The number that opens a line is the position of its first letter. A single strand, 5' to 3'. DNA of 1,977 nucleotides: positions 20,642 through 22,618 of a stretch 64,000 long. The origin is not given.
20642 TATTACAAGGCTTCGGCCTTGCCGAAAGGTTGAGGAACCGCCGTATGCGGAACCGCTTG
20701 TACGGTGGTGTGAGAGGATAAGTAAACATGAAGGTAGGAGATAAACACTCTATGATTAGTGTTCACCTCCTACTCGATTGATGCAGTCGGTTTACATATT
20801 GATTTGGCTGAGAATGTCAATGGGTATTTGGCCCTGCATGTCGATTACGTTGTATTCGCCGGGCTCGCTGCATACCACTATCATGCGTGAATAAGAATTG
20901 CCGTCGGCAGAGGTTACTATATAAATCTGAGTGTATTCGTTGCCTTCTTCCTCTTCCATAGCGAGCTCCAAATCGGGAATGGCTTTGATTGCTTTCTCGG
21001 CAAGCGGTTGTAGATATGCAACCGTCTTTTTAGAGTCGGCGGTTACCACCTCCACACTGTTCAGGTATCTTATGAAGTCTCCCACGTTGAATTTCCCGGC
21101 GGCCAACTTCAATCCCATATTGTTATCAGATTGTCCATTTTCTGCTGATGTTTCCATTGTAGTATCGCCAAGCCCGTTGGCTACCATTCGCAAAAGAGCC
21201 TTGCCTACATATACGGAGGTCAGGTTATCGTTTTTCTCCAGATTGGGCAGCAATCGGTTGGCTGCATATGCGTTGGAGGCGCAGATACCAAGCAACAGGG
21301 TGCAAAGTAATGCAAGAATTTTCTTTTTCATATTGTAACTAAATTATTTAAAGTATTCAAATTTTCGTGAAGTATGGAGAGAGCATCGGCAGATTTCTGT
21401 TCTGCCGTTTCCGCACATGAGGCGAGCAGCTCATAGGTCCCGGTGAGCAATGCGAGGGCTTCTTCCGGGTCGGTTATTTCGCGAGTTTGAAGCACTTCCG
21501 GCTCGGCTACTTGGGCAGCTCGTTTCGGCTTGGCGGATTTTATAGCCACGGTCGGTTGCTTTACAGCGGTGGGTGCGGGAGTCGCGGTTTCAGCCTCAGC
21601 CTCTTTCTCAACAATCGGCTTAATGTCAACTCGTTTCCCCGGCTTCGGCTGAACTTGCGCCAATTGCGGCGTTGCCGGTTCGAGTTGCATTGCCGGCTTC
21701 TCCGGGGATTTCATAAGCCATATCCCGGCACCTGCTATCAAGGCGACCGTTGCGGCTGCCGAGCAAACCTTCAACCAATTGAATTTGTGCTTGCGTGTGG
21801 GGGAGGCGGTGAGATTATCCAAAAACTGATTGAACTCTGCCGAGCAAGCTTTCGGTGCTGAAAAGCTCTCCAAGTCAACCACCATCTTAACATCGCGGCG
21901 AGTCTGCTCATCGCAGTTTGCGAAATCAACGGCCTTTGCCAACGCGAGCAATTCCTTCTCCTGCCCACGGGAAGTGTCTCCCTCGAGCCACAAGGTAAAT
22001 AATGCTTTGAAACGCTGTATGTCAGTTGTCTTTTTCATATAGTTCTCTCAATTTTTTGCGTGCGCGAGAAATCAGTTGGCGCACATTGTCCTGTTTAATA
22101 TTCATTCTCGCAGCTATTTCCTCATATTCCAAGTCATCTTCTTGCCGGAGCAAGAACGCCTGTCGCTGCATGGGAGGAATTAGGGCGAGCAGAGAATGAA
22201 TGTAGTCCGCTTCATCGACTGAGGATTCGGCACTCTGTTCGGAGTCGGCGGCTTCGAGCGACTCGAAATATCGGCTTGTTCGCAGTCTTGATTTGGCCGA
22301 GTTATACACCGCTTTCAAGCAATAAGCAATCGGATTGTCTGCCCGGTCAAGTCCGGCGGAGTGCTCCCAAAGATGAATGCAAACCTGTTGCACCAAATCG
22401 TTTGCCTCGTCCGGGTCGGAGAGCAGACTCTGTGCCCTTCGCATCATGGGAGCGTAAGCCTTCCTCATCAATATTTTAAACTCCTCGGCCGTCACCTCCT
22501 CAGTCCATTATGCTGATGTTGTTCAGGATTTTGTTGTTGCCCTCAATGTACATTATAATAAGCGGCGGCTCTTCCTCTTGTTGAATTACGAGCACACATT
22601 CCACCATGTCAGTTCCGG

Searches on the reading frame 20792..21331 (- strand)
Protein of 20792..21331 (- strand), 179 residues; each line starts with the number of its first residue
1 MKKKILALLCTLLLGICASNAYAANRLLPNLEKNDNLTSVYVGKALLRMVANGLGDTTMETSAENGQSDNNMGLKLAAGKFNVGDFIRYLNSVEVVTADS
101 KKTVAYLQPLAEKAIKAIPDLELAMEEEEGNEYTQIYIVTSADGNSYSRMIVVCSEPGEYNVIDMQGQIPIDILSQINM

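Call 85: search_protein_families(library=pfam, proteins=[window:20792-21331:-], max_evalue=0.001)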
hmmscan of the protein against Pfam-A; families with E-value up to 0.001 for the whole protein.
window:20792-21331:- (179 aa): 1 family
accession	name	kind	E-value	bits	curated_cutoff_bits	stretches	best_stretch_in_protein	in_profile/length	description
PF14060.11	DUF4252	-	7.3e-10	39.5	23.9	1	32-176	2-124/125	Domain of unknown function (DUF4252)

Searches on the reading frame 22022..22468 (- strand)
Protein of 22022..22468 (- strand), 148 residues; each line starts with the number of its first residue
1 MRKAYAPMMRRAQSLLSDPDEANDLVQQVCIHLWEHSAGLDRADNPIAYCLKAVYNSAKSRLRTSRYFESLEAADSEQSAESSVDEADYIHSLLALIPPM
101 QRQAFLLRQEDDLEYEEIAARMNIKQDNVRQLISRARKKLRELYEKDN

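Call 85: search_protein_families(library=pfam, proteins=[window:22022-22468:-], max_evalue=0.001)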
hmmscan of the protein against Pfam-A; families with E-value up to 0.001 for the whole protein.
window:22022-22468:- (148 aa): 5 families
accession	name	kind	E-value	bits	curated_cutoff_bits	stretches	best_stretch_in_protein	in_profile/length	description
PF08281.18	Sigma70_r4_2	-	2.3e-16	59.6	25.7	1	89-140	3-54/54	Sigma-70, region 4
PF04545.22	Sigma70_r4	-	2.4e-12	46.6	24.1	1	94-142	2-50/50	Sigma-70, region 4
PF04542.20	Sigma70_r2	-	6.1e-08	32.8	24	1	8-65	9-68/71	Sigma-70 region 2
PF22233.2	PhyR_sigma-like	-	1.3e-06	28.5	27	1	94-138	1-45/50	Response regulator PhyR, sigma-like domain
PF04297.20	UPF0122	-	0.00052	20.6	22.7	0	99-145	20-65/101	Putative helix-turn-helix protein, YlxM / p13 like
